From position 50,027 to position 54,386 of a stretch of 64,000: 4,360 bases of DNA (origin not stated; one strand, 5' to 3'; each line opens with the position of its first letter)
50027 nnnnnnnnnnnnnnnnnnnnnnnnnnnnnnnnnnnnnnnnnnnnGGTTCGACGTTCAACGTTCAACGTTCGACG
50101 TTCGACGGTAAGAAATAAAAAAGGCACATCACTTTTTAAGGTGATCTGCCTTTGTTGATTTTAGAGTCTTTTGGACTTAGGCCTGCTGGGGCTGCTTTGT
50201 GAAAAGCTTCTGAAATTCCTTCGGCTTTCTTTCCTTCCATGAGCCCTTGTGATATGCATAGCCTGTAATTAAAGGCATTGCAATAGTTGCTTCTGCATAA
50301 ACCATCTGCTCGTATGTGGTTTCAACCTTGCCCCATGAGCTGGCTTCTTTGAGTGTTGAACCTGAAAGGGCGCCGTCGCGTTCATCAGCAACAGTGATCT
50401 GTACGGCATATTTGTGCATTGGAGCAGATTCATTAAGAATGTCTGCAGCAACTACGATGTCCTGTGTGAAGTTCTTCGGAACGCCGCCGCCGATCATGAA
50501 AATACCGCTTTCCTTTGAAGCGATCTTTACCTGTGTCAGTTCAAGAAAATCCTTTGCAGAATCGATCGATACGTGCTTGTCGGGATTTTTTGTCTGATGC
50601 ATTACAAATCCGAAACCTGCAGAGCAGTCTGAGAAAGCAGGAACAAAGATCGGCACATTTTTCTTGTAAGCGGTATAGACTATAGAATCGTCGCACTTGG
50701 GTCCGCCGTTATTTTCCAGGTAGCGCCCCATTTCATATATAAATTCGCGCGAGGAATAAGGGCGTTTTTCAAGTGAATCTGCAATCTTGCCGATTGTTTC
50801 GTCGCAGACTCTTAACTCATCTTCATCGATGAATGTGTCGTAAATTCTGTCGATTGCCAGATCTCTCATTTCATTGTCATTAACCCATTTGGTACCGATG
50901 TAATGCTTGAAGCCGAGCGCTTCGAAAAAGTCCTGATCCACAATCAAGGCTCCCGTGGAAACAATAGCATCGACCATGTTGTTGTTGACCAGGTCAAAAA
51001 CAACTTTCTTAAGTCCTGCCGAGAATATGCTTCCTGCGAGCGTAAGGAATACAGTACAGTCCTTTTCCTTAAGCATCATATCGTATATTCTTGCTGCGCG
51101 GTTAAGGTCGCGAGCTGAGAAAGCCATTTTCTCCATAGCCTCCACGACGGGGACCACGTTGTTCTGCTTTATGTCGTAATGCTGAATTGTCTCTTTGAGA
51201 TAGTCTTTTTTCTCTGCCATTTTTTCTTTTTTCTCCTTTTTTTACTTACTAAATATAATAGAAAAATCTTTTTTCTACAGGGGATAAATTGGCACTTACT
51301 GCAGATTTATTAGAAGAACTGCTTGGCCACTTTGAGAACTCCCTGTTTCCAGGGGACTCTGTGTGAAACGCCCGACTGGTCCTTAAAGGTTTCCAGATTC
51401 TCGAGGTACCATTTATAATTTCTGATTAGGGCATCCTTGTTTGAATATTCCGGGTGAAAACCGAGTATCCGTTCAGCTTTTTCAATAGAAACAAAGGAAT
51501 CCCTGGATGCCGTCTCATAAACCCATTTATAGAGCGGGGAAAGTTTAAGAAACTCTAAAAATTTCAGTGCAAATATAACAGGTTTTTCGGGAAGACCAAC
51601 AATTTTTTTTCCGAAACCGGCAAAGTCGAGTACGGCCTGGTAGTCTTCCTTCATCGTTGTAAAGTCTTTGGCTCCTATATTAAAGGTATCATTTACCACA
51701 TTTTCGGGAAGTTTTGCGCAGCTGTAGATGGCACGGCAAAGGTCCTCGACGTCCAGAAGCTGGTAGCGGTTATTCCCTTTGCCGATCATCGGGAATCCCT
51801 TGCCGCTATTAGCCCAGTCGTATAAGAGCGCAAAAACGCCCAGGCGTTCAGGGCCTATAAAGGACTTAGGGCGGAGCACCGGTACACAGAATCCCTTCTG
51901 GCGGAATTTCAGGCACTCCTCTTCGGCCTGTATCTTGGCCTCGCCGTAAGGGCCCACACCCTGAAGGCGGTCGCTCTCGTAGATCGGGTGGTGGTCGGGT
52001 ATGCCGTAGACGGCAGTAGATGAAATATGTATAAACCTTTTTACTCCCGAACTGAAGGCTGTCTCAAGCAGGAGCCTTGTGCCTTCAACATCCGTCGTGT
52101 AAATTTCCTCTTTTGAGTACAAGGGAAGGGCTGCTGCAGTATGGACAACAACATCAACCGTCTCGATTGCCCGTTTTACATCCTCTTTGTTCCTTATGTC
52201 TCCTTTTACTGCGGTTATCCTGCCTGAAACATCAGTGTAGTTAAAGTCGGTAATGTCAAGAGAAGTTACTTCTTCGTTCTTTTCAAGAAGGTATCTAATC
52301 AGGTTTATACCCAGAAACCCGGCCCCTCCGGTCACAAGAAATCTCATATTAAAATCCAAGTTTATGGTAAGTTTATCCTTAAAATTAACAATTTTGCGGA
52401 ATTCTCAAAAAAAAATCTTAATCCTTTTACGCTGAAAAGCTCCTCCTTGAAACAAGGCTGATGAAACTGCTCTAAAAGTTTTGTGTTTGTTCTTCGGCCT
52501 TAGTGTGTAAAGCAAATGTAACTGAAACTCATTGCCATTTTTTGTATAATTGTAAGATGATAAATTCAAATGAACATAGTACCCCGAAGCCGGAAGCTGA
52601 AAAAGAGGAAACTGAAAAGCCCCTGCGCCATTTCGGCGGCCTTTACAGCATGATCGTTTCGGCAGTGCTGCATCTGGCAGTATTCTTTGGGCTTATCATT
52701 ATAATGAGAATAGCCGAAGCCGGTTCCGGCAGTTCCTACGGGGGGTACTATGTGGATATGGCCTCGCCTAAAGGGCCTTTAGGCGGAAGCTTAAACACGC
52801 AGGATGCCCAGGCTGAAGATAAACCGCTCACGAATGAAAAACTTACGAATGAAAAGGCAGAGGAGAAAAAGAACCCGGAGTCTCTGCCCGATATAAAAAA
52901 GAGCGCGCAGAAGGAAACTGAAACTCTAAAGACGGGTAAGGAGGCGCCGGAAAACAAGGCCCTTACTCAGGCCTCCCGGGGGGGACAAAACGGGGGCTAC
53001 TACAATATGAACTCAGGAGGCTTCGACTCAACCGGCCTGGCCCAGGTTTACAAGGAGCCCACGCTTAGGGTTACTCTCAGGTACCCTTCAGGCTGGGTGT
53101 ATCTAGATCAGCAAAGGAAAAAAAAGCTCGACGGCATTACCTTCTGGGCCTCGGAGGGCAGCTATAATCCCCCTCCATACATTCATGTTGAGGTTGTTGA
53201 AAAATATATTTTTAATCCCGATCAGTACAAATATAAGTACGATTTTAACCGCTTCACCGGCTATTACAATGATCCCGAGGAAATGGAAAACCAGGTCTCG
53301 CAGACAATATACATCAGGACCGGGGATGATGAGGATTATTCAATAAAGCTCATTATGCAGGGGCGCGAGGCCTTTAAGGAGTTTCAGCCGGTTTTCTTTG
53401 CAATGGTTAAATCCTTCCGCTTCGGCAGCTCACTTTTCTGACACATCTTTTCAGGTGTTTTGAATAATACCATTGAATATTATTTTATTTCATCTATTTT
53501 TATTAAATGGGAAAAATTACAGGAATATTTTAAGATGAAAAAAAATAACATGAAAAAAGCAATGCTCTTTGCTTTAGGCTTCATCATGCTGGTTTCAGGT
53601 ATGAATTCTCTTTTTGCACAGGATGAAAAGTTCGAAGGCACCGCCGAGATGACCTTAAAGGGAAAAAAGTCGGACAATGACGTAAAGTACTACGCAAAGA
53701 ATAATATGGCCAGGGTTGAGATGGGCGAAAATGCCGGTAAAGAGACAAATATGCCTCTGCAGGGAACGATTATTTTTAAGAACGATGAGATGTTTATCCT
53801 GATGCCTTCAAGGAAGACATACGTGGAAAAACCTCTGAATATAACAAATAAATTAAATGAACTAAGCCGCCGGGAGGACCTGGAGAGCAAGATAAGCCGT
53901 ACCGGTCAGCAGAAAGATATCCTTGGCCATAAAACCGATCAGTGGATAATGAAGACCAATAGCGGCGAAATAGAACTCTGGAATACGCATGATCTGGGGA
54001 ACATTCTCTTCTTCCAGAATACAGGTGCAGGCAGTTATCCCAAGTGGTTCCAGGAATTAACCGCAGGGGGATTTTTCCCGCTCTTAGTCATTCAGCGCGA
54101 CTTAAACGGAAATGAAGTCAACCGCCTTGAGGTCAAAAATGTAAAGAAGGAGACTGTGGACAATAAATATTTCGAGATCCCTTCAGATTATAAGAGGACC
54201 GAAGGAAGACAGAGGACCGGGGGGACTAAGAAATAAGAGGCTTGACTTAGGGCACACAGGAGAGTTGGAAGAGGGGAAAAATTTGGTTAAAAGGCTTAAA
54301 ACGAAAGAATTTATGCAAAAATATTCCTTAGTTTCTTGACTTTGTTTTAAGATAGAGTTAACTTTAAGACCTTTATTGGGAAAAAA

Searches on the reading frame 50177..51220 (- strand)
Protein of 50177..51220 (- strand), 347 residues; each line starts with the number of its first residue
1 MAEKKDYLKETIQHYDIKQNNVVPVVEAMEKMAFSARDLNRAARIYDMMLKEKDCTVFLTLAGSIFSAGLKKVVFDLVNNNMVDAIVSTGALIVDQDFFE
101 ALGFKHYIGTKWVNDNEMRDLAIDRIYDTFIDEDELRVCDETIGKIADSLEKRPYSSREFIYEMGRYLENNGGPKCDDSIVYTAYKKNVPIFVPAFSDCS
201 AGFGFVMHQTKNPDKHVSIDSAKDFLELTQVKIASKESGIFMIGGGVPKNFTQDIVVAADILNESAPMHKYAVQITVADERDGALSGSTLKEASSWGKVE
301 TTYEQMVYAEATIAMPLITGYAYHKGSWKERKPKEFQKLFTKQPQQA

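Call 8: search_protein_families(library=pfam, proteins=[window:50177-51220:-], max_evalue=0.0001)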
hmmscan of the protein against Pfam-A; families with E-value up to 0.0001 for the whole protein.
window:50177-51220:- (347 aa): 1 family
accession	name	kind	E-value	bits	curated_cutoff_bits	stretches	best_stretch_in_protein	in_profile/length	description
PF01916.23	DS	-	2.3e-101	339.3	27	1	25-320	2-286/288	Deoxyhypusine synthase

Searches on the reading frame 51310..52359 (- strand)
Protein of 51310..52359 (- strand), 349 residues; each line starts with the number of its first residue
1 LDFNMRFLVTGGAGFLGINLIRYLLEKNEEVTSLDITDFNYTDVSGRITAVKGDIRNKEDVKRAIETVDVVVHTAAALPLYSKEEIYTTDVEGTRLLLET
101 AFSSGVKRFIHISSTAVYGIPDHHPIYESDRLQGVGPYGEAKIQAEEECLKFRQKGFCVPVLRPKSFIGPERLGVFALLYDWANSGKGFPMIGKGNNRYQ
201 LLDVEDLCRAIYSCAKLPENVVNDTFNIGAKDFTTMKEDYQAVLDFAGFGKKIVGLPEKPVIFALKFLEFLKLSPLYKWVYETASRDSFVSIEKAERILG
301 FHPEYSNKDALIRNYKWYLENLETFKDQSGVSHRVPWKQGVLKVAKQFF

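Call 8: search_protein_families(library=pfam, proteins=[window:51310-52359:-], max_evalue=0.0001)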
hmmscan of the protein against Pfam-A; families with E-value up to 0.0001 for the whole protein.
window:51310-52359:- (349 aa): 8 families
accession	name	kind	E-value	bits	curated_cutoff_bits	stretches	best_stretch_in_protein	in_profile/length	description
PF01370.27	Epimerase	-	1.7e-39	136.1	20.9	1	8-229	2-240/240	NAD dependent epimerase/dehydratase family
PF01073.25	3Beta_HSD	-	5.2e-26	91.7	22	1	8-211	1-225/280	3-beta hydroxysteroid dehydrogenase/isomerase family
PF16363.11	GDP_Man_Dehyd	-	1.5e-23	84.3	27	1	8-307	1-325/332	GDP-mannose 4,6 dehydratase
PF13460.12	NAD_binding_10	-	5.3e-14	52.9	27.2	1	11-165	1-144/184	NAD(P)H-binding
PF07993.18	NAD_binding_4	-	1.2e-13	51.3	20.1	1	43-169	58-209/258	Male sterility protein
PF04321.23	RmlD_sub_bind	-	3.3e-12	46.5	27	1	5-151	1-138/287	RmlD substrate binding domain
PF02719.21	Polysacc_synt_2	-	6.9e-10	39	20.2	1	8-114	2-128/293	Polysaccharide biosynthesis protein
PF05368.20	NmrA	-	6.1e-05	23.2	27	0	7-112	5-105/298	NmrA-like family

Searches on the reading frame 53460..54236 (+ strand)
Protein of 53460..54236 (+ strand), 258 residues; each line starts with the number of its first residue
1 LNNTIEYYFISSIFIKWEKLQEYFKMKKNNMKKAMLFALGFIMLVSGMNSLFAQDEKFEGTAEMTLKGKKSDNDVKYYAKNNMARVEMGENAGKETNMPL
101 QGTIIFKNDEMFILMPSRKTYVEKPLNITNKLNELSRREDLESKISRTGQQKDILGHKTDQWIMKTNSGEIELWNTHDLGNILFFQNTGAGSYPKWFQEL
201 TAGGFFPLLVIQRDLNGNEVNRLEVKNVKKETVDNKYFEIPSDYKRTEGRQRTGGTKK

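Call 8: search_protein_families(library=pfam, proteins=[window:53460-54236:+], max_evalue=0.0001)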
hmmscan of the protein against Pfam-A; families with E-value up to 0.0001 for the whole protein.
window:53460-54236:+ (258 aa): 2 families
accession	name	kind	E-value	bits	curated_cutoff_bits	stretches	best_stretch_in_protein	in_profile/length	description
PF14371.13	DUF4412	-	1.8e-25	90.3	21.6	1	58-244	1-191/191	Domain of unknown function (DUF4412)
PF22252.2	PNGase_F-II_N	-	2.9e-05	24.3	27.6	1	69-180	12-115/173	N-glycanase peptide, N-terminal domain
